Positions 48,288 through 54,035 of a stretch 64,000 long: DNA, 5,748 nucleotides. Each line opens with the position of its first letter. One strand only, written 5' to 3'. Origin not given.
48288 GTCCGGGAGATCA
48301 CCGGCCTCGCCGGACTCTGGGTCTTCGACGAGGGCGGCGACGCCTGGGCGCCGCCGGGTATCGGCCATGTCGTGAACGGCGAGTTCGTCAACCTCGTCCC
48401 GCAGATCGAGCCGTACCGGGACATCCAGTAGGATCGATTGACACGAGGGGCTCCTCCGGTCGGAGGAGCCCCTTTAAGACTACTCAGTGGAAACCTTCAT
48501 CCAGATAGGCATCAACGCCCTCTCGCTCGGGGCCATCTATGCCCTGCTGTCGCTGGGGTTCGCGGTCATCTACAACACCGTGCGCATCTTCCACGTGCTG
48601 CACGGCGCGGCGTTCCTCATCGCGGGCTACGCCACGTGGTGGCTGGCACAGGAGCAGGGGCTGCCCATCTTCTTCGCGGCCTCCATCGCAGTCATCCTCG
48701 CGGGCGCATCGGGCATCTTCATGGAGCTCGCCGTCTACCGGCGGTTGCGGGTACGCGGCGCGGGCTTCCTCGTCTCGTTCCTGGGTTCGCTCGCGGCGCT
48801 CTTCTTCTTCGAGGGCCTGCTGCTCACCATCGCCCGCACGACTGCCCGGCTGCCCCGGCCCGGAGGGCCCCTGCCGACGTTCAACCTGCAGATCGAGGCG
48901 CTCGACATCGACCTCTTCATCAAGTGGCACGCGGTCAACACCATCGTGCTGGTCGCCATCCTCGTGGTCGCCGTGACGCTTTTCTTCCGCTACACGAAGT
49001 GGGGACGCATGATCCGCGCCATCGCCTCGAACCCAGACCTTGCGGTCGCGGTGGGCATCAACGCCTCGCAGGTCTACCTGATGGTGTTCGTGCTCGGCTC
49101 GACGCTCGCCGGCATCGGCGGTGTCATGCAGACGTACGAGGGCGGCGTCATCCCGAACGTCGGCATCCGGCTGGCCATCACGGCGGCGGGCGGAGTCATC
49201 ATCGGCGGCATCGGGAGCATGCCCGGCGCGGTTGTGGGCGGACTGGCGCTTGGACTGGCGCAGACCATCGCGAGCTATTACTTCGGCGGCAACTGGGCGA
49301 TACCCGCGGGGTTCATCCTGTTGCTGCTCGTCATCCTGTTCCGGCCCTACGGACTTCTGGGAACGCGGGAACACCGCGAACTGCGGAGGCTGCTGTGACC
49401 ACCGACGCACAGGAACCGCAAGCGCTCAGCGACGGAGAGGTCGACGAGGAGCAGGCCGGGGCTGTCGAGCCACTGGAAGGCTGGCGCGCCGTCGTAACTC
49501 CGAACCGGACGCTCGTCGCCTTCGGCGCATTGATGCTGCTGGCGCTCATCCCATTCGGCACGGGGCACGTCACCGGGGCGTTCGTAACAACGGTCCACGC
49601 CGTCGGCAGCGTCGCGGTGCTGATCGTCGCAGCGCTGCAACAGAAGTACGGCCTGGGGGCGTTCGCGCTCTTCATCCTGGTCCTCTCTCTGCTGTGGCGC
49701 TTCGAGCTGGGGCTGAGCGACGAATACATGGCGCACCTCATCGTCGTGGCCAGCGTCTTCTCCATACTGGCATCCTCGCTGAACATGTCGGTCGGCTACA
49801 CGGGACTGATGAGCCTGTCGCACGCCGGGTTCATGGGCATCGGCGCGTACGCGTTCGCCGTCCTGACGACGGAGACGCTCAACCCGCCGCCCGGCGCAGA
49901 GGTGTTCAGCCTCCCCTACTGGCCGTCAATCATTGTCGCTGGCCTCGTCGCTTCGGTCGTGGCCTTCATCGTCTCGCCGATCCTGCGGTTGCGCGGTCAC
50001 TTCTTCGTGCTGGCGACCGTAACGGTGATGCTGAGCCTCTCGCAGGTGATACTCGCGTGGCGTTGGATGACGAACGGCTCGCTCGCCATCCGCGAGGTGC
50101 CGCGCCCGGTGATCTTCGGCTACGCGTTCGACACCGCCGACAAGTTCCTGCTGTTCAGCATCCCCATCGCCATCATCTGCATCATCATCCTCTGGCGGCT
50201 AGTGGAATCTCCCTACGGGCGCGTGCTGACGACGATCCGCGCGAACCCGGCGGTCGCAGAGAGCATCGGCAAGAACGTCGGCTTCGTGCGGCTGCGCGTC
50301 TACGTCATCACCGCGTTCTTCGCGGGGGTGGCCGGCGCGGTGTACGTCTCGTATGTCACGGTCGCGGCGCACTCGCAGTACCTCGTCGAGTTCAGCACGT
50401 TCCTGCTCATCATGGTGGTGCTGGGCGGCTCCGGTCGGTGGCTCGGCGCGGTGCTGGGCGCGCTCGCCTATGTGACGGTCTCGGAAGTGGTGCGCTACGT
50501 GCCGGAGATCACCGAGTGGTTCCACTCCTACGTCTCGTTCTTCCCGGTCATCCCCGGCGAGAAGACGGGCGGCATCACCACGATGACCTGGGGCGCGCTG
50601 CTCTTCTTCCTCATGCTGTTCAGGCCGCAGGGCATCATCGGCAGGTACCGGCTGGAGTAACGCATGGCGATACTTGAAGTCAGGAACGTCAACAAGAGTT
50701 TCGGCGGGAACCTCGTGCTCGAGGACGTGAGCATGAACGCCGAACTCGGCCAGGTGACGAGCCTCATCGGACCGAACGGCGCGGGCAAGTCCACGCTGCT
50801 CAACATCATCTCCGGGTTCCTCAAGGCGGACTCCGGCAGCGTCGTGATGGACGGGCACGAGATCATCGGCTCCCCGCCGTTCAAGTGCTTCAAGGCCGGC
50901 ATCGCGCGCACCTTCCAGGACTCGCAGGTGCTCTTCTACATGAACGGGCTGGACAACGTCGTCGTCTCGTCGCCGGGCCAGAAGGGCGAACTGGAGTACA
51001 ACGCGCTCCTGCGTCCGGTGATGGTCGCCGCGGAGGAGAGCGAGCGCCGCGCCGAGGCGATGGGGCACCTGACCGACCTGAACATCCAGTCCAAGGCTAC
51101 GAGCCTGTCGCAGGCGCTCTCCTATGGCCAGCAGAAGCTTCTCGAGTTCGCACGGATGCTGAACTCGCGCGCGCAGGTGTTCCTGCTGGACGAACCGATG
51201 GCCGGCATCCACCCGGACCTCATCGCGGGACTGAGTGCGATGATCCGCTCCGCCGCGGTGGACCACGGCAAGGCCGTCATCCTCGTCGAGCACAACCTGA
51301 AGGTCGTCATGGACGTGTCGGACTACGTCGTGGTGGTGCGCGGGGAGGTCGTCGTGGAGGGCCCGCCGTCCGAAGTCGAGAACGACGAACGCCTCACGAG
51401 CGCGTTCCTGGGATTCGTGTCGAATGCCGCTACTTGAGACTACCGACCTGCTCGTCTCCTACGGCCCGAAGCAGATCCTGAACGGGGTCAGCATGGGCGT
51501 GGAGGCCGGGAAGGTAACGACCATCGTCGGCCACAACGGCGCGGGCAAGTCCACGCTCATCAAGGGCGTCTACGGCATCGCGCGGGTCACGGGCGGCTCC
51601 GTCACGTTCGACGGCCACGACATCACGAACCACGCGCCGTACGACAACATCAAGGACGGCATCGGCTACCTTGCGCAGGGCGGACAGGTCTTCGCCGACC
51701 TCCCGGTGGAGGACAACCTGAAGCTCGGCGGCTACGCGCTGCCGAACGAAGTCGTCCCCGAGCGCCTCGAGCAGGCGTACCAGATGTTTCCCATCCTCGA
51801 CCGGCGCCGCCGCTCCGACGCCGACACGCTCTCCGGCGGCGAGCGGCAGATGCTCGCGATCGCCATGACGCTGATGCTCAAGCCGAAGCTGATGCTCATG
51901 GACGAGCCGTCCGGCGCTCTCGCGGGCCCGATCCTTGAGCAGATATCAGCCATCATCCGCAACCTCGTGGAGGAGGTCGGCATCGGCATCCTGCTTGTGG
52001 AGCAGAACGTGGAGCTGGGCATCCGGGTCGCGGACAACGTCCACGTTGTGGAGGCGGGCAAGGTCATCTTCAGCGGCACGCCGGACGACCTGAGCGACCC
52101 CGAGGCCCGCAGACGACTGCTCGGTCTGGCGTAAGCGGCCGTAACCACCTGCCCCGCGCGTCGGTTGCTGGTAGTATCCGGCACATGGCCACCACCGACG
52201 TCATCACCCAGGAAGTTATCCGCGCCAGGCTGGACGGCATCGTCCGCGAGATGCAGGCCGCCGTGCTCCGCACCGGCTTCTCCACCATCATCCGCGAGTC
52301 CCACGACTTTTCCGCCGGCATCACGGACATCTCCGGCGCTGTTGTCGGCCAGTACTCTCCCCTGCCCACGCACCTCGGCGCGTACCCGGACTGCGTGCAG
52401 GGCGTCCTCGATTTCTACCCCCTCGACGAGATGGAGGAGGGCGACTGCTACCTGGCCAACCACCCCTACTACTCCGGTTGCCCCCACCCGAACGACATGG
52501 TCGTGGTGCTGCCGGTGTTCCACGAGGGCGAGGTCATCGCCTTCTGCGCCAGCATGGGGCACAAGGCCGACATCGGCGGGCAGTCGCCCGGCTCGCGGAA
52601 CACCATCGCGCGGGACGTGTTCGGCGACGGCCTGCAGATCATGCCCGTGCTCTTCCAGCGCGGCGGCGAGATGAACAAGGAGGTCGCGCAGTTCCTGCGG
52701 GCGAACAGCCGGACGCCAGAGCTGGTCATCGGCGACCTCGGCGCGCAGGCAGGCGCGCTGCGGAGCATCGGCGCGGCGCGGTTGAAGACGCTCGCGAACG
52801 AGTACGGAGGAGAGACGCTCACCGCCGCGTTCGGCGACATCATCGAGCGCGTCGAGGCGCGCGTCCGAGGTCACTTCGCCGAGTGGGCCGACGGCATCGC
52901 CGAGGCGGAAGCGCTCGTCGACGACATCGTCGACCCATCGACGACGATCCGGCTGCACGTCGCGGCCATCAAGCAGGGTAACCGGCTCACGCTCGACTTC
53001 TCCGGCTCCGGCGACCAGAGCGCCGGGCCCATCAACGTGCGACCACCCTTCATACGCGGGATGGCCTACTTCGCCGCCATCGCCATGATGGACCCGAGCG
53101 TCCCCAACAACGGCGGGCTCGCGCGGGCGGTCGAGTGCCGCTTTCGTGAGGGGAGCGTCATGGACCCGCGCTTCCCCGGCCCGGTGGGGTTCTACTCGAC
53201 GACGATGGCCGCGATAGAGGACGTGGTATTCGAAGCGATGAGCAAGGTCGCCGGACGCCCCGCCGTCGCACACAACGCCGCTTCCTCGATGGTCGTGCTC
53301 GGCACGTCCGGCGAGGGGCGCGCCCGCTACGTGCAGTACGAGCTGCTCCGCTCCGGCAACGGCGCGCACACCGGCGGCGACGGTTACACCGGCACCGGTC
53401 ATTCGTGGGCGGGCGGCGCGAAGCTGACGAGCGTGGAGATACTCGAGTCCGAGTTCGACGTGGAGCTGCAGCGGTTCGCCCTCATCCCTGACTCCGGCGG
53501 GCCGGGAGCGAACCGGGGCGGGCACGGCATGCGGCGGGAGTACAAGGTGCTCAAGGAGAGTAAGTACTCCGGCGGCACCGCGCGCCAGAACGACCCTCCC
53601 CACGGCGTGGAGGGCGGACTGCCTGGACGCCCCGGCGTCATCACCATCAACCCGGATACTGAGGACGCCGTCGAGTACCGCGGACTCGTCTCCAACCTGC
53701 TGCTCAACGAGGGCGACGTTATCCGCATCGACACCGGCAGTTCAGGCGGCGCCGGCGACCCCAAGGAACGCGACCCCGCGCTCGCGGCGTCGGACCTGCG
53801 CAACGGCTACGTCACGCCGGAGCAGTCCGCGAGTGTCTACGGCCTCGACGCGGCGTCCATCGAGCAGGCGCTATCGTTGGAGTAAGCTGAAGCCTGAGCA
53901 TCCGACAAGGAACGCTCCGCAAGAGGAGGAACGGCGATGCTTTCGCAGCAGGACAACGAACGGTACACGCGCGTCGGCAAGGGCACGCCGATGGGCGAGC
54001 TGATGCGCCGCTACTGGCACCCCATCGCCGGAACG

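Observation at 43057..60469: Four HyuB (hydantoinase B/oxoprolinase) paralogues but a single HyuA in 17 kb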

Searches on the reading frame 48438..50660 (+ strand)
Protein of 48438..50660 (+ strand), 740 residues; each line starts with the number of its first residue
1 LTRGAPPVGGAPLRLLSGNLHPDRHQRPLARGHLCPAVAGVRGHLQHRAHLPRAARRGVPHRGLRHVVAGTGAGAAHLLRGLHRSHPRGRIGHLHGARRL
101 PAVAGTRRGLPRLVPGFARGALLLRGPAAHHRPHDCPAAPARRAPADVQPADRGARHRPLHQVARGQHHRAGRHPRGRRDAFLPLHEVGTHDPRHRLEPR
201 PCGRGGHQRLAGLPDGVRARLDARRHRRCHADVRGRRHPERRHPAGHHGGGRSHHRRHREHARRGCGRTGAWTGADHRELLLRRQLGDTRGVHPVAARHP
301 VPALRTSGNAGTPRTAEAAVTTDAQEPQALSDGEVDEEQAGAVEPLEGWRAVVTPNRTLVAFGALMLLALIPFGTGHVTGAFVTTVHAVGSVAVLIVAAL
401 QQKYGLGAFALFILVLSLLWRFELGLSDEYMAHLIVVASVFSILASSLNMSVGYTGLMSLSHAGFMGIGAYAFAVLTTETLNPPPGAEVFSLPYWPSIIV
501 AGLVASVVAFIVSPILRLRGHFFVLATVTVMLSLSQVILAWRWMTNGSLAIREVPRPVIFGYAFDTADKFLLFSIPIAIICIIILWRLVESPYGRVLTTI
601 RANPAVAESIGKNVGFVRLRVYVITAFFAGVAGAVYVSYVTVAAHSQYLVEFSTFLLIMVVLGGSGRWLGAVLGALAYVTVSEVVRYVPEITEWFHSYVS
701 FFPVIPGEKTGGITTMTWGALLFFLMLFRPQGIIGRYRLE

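Call 3: search_protein_families(library=pfam, proteins=[window:48438-50660:+])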
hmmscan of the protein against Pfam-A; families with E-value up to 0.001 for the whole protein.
window:48438-50660:+ (740 aa): 1 family
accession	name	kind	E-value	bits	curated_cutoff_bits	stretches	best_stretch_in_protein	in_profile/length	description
PF02653.21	BPD_transp_2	-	1.1e-43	149.8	26.8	1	431-702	2-263/269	Branched-chain amino acid transport system / permease component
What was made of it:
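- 48487..50660 (+): Two LivH/LivM-type permease genes (48487-49398 and 49395-50660). Pfam BPD_transp_2 (call 3).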

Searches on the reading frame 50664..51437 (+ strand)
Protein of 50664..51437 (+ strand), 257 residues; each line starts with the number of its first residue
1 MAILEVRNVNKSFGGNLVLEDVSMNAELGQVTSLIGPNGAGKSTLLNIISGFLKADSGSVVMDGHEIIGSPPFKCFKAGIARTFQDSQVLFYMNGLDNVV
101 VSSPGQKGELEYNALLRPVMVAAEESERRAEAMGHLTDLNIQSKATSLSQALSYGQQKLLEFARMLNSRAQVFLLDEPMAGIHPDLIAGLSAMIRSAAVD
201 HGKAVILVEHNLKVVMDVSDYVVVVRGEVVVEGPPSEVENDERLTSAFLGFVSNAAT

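Call 3: search_protein_families(library=pfam, proteins=[window:50664-51437:+])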
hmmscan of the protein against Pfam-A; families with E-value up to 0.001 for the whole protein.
window:50664-51437:+ (257 aa): 6 families
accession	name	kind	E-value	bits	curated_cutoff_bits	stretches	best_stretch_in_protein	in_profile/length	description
PF00005.33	ABC_tran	-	4.2e-27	95.9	25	1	19-180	1-137/137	ABC transporter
PF13304.12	AAA_21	-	6.9e-11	43.2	27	2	31-55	1-25/304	AAA domain, putative AbiEii toxin, Type IV TA system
PF13175.12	AAA_15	-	4.8e-05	23.6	32.1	1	30-69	23-67/374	AAA ATPase domain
PF02463.25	SMC_N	-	9.5e-05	22.4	40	1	30-217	25-204/220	RecF/RecN/SMC N terminal domain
PF13555.12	AAA_29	-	0.00033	20.8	27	1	26-49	19-42/61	P-loop containing region of AAA domain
PF13476.12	AAA_23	-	0.00053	21.1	27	1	30-56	20-46/201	AAA domain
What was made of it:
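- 50664..52134 (+): Two ABC ATPase genes (50664-51437 and 51424-52134). Pfam ABC_tran (call 3).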

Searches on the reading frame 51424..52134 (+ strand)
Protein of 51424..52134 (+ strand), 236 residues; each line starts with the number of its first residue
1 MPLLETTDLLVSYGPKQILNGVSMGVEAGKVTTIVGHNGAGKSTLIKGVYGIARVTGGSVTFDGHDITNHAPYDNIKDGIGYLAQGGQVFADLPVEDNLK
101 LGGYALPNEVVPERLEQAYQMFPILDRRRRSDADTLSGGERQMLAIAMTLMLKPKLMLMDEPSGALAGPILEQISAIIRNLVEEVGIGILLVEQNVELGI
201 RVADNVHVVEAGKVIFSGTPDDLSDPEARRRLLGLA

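Call 3: search_protein_families(library=pfam, proteins=[window:51424-52134:+])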
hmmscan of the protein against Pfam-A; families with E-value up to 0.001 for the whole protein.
window:51424-52134:+ (236 aa): 4 families
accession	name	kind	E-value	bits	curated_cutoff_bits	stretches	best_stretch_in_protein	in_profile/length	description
PF00005.33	ABC_tran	-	8.7e-31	107.8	25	1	19-163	1-136/137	ABC transporter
PF02463.25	SMC_N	-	6.5e-06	26.2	40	0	30-49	25-44/220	RecF/RecN/SMC N terminal domain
PF13304.12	AAA_21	-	2.6e-05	24.9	27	0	31-61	1-30/304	AAA domain, putative AbiEii toxin, Type IV TA system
PF13555.12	AAA_29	-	0.0006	19.9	27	0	23-46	16-39/61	P-loop containing region of AAA domain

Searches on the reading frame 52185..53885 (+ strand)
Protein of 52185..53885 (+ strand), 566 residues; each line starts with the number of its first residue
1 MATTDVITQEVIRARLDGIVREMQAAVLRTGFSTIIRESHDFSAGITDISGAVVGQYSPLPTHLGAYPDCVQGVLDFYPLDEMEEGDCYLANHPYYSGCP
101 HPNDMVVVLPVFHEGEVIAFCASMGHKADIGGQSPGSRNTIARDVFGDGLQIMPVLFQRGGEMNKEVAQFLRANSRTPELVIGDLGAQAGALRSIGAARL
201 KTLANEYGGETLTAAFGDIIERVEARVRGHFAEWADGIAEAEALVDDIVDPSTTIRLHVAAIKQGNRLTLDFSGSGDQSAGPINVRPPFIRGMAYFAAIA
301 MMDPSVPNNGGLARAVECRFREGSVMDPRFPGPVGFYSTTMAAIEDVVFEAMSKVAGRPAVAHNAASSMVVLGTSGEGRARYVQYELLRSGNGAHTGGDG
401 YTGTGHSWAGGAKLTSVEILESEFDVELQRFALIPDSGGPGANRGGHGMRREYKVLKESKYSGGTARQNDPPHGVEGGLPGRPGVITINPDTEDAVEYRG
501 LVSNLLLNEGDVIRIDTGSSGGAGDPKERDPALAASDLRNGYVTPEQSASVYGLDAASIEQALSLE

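Call 3: search_protein_families(library=pfam, proteins=[window:52185-53885:+])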
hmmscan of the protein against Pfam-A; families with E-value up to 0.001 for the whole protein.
window:52185-53885:+ (566 aa): 1 family
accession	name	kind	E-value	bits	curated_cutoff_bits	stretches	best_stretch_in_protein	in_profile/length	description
PF02538.19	Hydantoinase_B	-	1.7e-137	459.5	26.8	1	5-526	1-519/519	Hydantoinase B/oxoprolinase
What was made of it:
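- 52185..53885 (+): hyuB2, 50 bp after the transporter genes. In some relatives it sits in the canonical position directly after hyuA. Pfam PF02538 (call 3).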

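Call 27: search_protein_families(library=ncbifam, proteins=[window:52185-53882:+], max_evalue=0.00001)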
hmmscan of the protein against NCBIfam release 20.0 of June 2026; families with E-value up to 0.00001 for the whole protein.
window:52185-53882:+ (566 aa): 2 families
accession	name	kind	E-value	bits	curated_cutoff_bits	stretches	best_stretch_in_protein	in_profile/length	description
NF050157.1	CapLactmsBetCapB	equivalog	3.5e-61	207.2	1000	1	5-555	2-558/577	caprolactamase subunit beta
NF042976.1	AcphenoCarb_ApcD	equivalog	2e-31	109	1500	1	62-449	86-483/685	acetophenone carboxylase subunit delta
